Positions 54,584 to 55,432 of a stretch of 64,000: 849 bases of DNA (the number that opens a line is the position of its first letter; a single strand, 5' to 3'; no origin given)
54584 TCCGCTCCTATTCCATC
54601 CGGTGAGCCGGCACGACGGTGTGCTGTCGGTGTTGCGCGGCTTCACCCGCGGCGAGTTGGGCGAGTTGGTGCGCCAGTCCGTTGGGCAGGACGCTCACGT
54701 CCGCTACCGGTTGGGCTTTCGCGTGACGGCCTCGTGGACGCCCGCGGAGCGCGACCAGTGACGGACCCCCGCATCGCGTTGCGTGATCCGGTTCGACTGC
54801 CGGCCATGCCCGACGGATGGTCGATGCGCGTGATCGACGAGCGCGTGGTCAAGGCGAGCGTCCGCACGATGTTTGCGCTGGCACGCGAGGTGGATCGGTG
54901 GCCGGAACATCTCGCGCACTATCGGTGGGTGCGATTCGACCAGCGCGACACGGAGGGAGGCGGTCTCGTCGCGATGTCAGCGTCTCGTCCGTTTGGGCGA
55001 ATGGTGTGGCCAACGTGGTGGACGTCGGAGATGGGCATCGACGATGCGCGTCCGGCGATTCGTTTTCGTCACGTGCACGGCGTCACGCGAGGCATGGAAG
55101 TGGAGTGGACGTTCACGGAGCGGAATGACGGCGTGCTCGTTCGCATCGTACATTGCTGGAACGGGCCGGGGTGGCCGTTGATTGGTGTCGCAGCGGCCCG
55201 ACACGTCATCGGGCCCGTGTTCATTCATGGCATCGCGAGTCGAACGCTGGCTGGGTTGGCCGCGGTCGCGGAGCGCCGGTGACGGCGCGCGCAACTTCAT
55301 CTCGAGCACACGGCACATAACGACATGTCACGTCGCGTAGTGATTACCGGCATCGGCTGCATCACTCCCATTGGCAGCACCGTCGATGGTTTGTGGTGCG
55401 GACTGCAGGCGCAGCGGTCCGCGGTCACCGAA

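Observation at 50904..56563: Unassigned six-gene cluster: B12-radical SAM, GGR-family flavoprotein, flavin reductase, SAM methyltransferase, SRPBCC and a stand-alone KAS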

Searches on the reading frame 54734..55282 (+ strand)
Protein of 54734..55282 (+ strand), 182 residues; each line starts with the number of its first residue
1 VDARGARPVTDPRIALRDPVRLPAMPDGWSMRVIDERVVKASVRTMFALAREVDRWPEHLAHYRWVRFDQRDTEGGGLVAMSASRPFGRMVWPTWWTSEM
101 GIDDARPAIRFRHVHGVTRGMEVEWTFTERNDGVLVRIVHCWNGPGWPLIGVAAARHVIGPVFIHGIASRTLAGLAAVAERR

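Call 3: search_protein_families(library=pfam, proteins=[window:54734-55282:+], max_evalue=0.01)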
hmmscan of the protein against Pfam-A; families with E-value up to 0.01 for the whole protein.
window:54734-55282:+ (182 aa): 2 families
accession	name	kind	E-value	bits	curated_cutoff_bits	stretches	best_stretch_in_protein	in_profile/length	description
PF03364.25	Polyketide_cyc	-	1.2e-08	35.7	23.4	1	39-154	1-110/126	Polyketide cyclase / dehydrase and lipid transport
PF10604.15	Polyketide_cyc2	-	9.3e-05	23.2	27.4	1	33-180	4-142/142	Polyketide cyclase / dehydrase and lipid transport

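Call 4: search_protein_families(library=ncbifam, proteins=[window:54734-55282:+], max_evalue=0.01)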
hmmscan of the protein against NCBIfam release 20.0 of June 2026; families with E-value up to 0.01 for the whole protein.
window:54734-55282:+ (182 aa): 0 families

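Call 23: search_solved_structures(query=window:54758-55282:+, max_evalue=1)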
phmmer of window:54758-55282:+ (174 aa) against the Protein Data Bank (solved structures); distinct sequences matched with E-value up to 1: 6.
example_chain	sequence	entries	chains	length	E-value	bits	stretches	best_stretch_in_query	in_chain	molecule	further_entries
2kf2_A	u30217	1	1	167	0.032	17.1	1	28-130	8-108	Putative polyketide cyclase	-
3tvr_A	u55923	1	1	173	0.044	16.6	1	27-130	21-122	Polyketide cyclase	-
3tl1_A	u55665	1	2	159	0.048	16.5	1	28-130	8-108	Polyketide cyclase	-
2res_A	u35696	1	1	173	0.055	16.3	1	26-142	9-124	Multifunctional cyclase-dehydratase-3-O-methyl transferase tcmN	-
3tvq_A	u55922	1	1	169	0.059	16.2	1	27-142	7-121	Multifunctional cyclase-dehydratase-3-O-methyl transferase tcmN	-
2rer_A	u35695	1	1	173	0.061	16.2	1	26-142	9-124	Multifunctional cyclase-dehydratase-3-O-methyl transferase tcmN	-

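Call 62: search_solved_structures(query=A3, max_evalue=1)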
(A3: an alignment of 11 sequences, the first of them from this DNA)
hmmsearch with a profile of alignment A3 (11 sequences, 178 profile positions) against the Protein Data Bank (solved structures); distinct sequences matched with E-value up to 1: 13.
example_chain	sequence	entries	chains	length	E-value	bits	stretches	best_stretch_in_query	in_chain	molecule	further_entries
4xrw_A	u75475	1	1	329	6.7e-13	52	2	9-134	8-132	BexL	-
2rez_A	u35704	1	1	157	2.2e-08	37.3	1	21-134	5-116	Multifunctional cyclase-dehydratase-3-O-methyl transferase tcmN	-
2rer_A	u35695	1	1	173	2.9e-08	36.9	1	21-134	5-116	Multifunctional cyclase-dehydratase-3-O-methyl transferase tcmN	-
2res_A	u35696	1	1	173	3.1e-08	36.8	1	21-134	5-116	Multifunctional cyclase-dehydratase-3-O-methyl transferase tcmN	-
3tvq_A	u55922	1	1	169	4.5e-08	36.2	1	23-134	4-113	Multifunctional cyclase-dehydratase-3-O-methyl transferase tcmN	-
3tvr_A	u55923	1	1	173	7.3e-08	35.5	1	13-130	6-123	Polyketide cyclase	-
3tl1_A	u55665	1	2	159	4.5e-07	33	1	23-130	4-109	Polyketide cyclase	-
2kf2_A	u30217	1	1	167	9.9e-07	31.9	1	23-130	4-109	Putative polyketide cyclase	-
1t17_A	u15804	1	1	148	0.0003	23.8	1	33-147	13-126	conserved hypothetical protein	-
4xrt_A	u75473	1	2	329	0.00061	22.8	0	16-50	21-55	StfQ Aromatase/Cyclase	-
2d4r_A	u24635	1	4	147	0.012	18.6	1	24-133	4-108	hypothetical protein TTHA0849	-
3tfz_A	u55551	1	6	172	0.014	18.3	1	21-133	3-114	Cyclase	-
3fo5_A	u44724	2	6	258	0.63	13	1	10-68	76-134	Thioesterase, adipose associated, isoform BFIT2 | Acyl-coenzyme A thioesterase 11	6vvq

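Call 64: search_solved_structures(query=A3, max_evalue=0.000001, show_alignments=4)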
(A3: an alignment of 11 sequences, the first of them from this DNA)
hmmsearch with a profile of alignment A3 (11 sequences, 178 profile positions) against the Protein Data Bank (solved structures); distinct sequences matched with E-value up to 0.000001: 8.
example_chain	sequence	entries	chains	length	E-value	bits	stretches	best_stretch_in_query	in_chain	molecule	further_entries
4xrw_A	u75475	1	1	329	6.7e-13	52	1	9-134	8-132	BexL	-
2rez_A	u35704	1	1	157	2.2e-08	37.3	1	21-134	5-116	Multifunctional cyclase-dehydratase-3-O-methyl transferase tcmN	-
2rer_A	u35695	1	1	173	2.9e-08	36.9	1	21-134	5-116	Multifunctional cyclase-dehydratase-3-O-methyl transferase tcmN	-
2res_A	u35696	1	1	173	3.1e-08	36.8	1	21-134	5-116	Multifunctional cyclase-dehydratase-3-O-methyl transferase tcmN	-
3tvq_A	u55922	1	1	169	4.5e-08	36.2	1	23-134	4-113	Multifunctional cyclase-dehydratase-3-O-methyl transferase tcmN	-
3tvr_A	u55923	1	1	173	7.3e-08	35.5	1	13-130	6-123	Polyketide cyclase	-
3tl1_A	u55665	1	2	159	4.5e-07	33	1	23-130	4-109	Polyketide cyclase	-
2kf2_A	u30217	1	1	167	9.9e-07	31.9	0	23-130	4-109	Putative polyketide cyclase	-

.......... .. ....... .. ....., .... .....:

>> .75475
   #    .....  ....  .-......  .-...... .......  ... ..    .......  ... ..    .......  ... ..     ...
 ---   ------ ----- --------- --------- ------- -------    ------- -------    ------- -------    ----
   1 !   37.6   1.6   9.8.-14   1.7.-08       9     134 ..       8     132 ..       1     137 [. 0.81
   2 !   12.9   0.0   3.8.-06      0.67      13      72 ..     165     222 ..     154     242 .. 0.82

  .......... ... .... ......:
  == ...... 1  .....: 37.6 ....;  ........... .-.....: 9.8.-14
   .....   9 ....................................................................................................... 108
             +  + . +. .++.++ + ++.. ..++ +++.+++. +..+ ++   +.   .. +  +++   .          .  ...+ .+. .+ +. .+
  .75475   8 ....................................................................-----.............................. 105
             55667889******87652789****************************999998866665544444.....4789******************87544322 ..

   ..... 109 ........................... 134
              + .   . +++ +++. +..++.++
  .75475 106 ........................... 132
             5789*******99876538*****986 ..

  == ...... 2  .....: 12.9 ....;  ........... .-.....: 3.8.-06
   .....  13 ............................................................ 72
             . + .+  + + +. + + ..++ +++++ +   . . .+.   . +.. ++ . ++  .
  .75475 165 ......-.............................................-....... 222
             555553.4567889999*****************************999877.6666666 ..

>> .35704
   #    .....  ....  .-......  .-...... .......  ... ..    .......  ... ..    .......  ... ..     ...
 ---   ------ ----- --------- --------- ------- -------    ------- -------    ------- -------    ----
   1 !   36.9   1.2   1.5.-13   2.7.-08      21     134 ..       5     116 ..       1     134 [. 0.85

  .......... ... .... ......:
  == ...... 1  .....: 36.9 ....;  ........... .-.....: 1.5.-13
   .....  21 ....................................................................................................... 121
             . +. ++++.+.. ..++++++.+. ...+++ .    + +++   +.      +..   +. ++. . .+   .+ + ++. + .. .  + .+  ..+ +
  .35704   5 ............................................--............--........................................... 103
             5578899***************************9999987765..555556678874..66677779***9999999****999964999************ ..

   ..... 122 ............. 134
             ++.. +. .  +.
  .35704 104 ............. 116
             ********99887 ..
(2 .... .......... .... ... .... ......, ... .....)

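Call 102: find_homologous_proteins(query=window:54758-55282:+, max_evalue=0.00001)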
Query window:54758-55282:+ (174 aa): 5085 proteins with E <= 0.00001 among 5273 candidates; the best 120 are listed.
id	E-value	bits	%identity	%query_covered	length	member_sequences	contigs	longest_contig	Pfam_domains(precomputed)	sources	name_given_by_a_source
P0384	5.2e-114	396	99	100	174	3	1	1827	PF03364.26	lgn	-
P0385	1.1e-103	363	90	100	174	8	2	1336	PF03364.26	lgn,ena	-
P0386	4.3e-98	344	87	100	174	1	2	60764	PF03364.26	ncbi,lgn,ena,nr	ncbi:MAG TPA: SRPBCC family protein [Gemmatimonadaceae bacterium]|nr:SRPBCC family protein [Gemmatim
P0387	1.2e-94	333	86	96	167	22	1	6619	PF03364.26,PF10604.16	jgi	jgi:ribosome-associated toxin RatA of RatAB toxin-antitoxin module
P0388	2.2e-94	332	87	97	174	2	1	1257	PF03364.26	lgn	-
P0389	3.3e-89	315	80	100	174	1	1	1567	PF03364.26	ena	-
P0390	3.7e-88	312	81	100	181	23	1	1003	PF03364.26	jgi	jgi:ribosome-associated toxin RatA of RatAB toxin-antitoxin module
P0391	9.7e-88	311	82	96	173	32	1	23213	PF03364.26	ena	-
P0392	2.0e-87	310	80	100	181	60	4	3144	PF03364.26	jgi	jgi:ribosome-associated toxin RatA of RatAB toxin-antitoxin module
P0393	9.2e-77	275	82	87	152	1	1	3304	PF03364.26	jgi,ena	-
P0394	1.6e-73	264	74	94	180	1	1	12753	PF03364.26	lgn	-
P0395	6.3e-71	256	71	94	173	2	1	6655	PF03364.26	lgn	-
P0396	4.3e-70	253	69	95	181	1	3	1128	PF03364.26,PF10604.16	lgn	-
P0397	8.9e-70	252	66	96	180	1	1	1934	PF03364.26,PF10604.16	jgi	-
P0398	1.9e-69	251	68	97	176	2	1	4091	-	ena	-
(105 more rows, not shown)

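Call 109: predict_structure(alignment_id=A5)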
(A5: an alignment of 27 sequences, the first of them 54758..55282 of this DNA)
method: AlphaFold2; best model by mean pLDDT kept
length: 174 residues; sequences in the alignment: 27
mean_pLDDT: 88.0   pTM: 0.84
mean pLDDT of the five models: 88.0, 85.5, 84.6, 84.1, 83.0
residues with pLDDT >= 90: 112; 70-90: 45; 50-70: 13; < 50: 4
segments of 3 or more residues with pLDDT < 50: 1-4
pLDDT, mean of each block of 10 residues (from residue 1): 58 88 92 97 96 93 93 82 82 95 93 96 96 83 73 82 95 92
secondary structure, 60 per line:
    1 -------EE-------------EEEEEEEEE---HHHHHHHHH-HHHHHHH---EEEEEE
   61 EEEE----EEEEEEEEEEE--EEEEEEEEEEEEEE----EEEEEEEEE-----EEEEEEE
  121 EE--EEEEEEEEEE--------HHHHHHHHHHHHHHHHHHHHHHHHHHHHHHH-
elements in order: E23-31 H35-43 H45-51 E55-64 E69-79 E82-95 E100-108 E114-122 E125-134 H143-173

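Call 112: fold_search(model_id=the predicted structure, library=pdb)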
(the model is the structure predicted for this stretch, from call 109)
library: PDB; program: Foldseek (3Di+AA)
matches with E <= 10: 1468; with E <= 0.001: 324
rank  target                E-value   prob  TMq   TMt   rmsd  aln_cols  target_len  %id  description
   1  3tl1_A                2.3e-09  1.00  0.70  0.76   3.0       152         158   17  Crystal structure of the Streptomyces coelicolor WhiE ORFVI polyketide aromatase/cyclase (released 2012-04-04)
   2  3tvr                  5.1e-09  1.00  0.69  0.70   3.7       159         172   18  Crystal Structure of Streptomyces coelicolor Polyketide Aromatase/Cyclase whiE-ORFVI (released 2012-04-04)
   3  2rer                  8.8e-09  1.00  0.68  0.76   3.3       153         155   19  Crystal structure of the aromatase/cyclase domain of TcmN from Streptomyces glaucescens (released 2008-04-22)
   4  2res                  9.3e-09  1.00  0.68  0.77   3.3       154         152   19  Tetracenomycin ARO/CYC mutant R69A (released 2008-04-22)
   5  3tvq                  1.0e-08  1.00  0.68  0.77   3.2       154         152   19  Crystal structure of TCM Aro/Cyc complexed with trans-dihidroquercetin (released 2012-04-04)
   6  2rez                  2.0e-08  1.00  0.69  0.76   3.1       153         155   19  Tetracenomycin ARO/CYC NaI Structure (released 2008-04-22)
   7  2kf2_MODEL_1_A        2.3e-08  1.00  0.65  0.67   4.5       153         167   17  Solution NMR structure of of Streptomyces coelicolor polyketide cyclase SCO5315. Northeast Structural Genomics (released 2009-05-19)
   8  3tfz_E                3.5e-08  1.00  0.70  0.74   3.4       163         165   17  Crystal structure of Zhui aromatase/cyclase from Streptomcyes sp. R1128 (released 2011-09-14)
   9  3tfz_F                4.2e-08  1.00  0.73  0.79   2.8       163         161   16  Crystal structure of Zhui aromatase/cyclase from Streptomcyes sp. R1128 (released 2011-09-14)
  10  4xrt_B                4.8e-08  1.00  0.68  0.42   3.6       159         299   20  Crystal structure of the di-domain ARO/CYC StfQ from the steffimycin biosynthetic pathway (released 2015-12-02)
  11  2d4r_A                5.1e-08  1.00  0.71  0.84   2.3       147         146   19  Crystal structure of TTHA0849 from Thermus thermophilus HB8 (released 2005-12-13)
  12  2d4r_C                5.1e-08  1.00  0.71  0.84   2.3       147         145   19  Crystal structure of TTHA0849 from Thermus thermophilus HB8 (released 2005-12-13)
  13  4xrt_A                5.4e-08  1.00  0.71  0.43   3.1       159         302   19  Crystal structure of the di-domain ARO/CYC StfQ from the steffimycin biosynthetic pathway (released 2015-12-02)
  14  3tfz_B                7.7e-08  1.00  0.73  0.77   2.9       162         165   17  Crystal structure of Zhui aromatase/cyclase from Streptomcyes sp. R1128 (released 2011-09-14)
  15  3zvu_A                9.8e-08  1.00  0.65  0.63   4.1       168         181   16  Structure of the PYR1 His60Pro mutant in complex with the HAB1 phosphatase and Abscisic acid (released 2012-06-13)
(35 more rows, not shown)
